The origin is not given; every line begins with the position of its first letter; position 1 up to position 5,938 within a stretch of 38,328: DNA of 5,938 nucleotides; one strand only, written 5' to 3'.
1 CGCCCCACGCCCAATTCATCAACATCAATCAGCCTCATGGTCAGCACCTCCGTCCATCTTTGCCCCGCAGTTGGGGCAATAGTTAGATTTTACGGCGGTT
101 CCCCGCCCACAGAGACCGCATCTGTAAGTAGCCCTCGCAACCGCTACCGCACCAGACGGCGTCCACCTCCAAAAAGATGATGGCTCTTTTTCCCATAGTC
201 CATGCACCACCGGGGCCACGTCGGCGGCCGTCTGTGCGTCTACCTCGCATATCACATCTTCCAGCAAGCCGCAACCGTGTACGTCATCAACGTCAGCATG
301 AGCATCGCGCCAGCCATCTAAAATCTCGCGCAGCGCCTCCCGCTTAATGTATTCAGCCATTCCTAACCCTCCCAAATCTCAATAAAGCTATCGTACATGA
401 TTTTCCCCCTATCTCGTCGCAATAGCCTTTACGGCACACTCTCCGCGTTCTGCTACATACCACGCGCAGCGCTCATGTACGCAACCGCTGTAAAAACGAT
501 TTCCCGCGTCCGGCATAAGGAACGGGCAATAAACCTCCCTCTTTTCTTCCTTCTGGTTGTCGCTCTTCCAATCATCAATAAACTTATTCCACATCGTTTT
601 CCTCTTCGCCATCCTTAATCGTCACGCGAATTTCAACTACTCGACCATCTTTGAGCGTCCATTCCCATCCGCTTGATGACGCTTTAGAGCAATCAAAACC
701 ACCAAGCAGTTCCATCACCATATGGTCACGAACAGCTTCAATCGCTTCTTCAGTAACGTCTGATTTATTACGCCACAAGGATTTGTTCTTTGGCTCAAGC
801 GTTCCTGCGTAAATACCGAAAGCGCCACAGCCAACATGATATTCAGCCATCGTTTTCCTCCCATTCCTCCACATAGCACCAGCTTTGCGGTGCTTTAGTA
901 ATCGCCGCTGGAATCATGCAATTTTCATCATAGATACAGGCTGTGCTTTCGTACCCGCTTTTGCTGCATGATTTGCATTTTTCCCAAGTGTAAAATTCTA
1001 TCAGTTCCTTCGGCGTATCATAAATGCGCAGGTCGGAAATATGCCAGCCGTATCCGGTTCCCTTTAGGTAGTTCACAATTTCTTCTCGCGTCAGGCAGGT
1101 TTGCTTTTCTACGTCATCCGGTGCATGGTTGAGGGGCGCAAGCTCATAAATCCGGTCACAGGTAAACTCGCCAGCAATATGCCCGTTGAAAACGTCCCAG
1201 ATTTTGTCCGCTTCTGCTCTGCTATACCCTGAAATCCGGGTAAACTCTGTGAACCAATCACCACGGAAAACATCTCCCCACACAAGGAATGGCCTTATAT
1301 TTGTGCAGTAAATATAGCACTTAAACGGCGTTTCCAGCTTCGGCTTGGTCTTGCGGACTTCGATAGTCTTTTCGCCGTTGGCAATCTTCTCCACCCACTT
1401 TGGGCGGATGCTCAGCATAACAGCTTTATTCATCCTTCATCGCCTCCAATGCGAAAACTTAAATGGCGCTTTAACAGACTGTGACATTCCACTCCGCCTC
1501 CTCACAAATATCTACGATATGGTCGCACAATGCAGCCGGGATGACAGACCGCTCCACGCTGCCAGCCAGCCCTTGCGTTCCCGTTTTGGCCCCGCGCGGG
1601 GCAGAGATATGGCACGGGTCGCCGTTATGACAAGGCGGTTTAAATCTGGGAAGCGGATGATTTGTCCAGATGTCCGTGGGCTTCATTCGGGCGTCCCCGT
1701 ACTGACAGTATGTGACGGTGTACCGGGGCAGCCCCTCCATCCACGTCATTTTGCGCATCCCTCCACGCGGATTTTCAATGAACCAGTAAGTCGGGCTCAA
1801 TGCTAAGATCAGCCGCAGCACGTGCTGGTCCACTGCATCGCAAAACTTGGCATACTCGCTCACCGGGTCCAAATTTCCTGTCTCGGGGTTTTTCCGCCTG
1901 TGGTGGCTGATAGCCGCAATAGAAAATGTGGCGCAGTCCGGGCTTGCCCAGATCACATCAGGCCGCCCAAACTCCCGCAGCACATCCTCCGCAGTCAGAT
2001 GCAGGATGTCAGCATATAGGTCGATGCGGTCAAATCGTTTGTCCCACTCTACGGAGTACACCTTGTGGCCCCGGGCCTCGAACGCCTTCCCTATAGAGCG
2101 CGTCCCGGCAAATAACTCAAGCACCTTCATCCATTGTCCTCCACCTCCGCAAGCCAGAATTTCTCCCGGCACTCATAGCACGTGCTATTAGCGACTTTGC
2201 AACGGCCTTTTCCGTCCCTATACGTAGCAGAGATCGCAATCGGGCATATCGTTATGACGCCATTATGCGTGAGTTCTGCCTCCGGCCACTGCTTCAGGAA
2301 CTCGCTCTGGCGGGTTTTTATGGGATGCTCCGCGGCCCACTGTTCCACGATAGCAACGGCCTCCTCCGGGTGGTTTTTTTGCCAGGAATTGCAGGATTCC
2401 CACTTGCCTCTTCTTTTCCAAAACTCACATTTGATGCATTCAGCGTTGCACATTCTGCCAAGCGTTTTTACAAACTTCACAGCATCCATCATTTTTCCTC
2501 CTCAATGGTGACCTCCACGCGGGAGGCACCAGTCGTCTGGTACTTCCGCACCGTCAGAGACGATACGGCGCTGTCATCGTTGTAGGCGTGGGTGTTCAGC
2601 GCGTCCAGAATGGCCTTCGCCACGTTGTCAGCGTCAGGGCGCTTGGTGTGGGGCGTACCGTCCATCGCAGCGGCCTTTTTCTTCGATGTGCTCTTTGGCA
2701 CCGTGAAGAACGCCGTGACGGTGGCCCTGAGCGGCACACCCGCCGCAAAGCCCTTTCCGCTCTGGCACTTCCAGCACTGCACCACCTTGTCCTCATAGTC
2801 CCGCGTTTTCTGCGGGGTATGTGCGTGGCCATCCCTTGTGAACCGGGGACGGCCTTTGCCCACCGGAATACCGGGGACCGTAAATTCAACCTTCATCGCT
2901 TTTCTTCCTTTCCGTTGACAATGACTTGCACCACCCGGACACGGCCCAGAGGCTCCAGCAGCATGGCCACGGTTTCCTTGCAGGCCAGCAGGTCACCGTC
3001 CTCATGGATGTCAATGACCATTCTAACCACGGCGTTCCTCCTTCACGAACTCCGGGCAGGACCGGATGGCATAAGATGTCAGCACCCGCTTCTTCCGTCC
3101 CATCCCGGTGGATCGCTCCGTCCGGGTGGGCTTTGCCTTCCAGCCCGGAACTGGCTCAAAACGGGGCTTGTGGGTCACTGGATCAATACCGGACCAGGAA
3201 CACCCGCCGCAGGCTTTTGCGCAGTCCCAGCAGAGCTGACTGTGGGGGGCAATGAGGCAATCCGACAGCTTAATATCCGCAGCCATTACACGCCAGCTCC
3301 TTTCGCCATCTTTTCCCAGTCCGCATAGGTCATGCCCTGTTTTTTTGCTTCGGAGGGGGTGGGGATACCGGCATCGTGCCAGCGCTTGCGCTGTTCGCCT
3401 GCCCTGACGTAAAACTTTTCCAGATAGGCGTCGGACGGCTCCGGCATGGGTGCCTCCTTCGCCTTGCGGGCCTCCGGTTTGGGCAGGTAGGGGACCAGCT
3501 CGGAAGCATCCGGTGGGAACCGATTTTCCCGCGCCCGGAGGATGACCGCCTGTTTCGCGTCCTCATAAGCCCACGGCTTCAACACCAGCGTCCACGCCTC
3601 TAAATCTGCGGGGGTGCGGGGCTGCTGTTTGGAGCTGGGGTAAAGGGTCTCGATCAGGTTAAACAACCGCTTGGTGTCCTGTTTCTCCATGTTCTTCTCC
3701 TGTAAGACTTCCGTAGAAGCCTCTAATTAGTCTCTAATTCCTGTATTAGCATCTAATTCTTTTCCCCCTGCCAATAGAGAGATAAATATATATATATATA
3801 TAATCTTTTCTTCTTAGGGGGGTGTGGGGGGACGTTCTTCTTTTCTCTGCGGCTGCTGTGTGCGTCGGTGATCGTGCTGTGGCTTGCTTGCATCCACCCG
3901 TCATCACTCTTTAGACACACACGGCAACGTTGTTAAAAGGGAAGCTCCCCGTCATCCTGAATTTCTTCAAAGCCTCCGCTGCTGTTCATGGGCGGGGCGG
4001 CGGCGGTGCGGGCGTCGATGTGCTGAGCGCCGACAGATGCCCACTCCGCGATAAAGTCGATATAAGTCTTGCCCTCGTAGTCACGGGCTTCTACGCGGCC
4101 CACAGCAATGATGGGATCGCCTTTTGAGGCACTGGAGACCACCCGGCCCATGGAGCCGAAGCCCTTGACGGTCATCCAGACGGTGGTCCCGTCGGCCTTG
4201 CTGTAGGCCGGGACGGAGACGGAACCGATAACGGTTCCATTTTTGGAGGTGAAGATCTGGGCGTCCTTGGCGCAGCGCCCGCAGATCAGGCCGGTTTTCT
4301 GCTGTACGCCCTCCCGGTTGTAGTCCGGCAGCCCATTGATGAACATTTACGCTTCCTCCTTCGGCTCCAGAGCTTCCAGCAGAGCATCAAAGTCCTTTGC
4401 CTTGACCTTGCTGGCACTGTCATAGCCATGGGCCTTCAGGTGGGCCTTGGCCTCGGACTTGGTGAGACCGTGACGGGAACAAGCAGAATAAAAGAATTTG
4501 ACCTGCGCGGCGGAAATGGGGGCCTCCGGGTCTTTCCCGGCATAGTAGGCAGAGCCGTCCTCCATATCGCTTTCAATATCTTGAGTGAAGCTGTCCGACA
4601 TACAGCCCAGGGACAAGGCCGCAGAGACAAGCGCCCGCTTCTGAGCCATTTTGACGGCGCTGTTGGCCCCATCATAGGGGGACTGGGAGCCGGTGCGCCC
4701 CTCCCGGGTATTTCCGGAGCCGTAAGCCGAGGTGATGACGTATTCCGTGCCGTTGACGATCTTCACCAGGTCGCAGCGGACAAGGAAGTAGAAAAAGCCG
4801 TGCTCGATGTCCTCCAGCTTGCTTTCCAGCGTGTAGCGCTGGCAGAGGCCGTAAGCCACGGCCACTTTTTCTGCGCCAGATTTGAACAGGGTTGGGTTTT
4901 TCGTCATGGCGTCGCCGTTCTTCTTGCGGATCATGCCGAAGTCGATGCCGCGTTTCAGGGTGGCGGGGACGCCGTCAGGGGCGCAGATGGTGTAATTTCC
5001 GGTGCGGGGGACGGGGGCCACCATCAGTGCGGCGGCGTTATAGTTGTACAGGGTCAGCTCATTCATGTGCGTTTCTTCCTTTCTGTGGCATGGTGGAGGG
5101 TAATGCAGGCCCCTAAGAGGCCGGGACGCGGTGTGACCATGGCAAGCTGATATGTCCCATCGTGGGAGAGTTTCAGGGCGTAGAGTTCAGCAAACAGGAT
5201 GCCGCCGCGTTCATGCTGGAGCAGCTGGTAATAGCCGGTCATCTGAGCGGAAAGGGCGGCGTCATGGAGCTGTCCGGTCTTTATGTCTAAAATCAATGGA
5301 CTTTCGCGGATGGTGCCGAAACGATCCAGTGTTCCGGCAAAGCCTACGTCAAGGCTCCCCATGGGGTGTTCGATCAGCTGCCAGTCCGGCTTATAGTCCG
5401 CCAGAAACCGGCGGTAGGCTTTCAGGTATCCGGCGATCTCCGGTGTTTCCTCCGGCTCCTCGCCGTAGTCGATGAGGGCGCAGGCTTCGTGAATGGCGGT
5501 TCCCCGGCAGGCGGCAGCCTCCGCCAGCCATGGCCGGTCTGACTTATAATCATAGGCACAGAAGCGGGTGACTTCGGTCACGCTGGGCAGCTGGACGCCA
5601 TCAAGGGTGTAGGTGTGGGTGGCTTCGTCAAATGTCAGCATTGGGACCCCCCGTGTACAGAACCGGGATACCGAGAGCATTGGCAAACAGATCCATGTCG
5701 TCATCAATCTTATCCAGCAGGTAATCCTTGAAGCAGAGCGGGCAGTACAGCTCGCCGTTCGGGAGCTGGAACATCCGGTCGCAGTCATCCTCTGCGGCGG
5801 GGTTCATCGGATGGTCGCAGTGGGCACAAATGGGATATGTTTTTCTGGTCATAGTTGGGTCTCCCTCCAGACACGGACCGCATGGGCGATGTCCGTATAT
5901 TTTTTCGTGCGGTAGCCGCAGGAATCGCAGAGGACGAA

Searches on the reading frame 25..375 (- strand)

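Call 58: search_protein_families(library=pfam, proteins=[window:25-375:-], max_evalue=0.01)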
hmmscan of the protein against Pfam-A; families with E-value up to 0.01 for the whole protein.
window:25-375:- (116 aa): 2 families
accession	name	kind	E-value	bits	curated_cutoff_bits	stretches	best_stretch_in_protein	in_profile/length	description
PF17032.10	Zn_ribbon_15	-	0.0025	19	28.9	1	81-104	50-73/73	zinc-ribbon family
PF12773.13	DZR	-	0.005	17.4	27.3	1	85-104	26-45/45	Double zinc ribbon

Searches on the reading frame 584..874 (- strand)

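Call 58: search_protein_families(library=pfam, proteins=[window:584-874:-], max_evalue=0.01)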
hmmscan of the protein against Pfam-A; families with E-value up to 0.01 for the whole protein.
window:584-874:- (96 aa): 1 family
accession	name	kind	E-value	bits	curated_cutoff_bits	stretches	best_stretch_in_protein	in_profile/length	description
PF24233.1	DUF7446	-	3.1e-12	46.6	24.1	1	21-88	13-69/70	Family of unknown function (DUF7446)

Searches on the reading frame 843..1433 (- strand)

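Call 17: search_protein_families(library=phrogs, proteins=[window:843-1433:-], max_evalue=0.001)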
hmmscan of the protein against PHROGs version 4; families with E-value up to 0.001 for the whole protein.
window:843-1433:- (196 aa): 3 families
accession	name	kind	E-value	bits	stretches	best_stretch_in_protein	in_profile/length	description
phrog_3136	-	unknown function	1.6e-34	119.8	1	2-190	2-127/134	-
phrog_3193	-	unknown function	0.00027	21.5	0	6-33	87-114/269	-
phrog_11553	-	unknown function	0.00084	19.7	0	3-45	136-179/278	-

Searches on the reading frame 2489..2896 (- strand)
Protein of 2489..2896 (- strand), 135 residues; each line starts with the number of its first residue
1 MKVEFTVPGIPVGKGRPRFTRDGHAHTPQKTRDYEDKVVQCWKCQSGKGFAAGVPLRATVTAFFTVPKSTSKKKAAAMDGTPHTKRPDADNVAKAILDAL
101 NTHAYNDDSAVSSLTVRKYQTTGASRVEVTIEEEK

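Call 58: search_protein_families(library=pfam, proteins=[window:2489-2896:-], max_evalue=0.01)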
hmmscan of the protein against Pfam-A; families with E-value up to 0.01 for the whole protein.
window:2489-2896:- (135 aa): 1 family
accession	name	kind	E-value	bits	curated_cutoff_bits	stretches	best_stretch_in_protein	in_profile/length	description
PF05866.16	RusA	-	1.2e-29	103.8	22.8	1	8-132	1-124/124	Endodeoxyribonuclease RusA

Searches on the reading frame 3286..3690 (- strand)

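Call 17: search_protein_families(library=phrogs, proteins=[window:3286-3690:-], max_evalue=0.001)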
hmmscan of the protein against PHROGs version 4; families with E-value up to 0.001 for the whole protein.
window:3286-3690:- (134 aa): 2 families
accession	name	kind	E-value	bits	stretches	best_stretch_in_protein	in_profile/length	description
phrog_2289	-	DNA, RNA and nucleotide metabolism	4.2e-09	37.8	1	1-104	1-85/116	helicase loader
phrog_9804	-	unknown function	9.7e-07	29.7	1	1-65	1-68/214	-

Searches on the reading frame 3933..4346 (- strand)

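Call 17: search_protein_families(library=phrogs, proteins=[window:3933-4346:-], max_evalue=0.001)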
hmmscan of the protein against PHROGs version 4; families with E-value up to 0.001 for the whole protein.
window:3933-4346:- (137 aa): 1 family
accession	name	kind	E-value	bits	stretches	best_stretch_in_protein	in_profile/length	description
phrog_44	-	DNA, RNA and nucleotide metabolism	0.00017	22.5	1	21-93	92-172/271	single strand DNA binding protein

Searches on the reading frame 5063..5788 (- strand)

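Call 17: search_protein_families(library=phrogs, proteins=[window:5063-5788:-], max_evalue=0.001)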
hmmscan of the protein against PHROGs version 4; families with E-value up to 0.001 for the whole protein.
window:5063-5788:- (241 aa): 2 families
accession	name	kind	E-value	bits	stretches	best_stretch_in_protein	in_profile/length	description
phrog_298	-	DNA, RNA and nucleotide metabolism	8.2e-21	75.6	1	42-216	40-236/293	exonuclease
phrog_466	-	DNA, RNA and nucleotide metabolism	6e-09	36.7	1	90-186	209-314/446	exonuclease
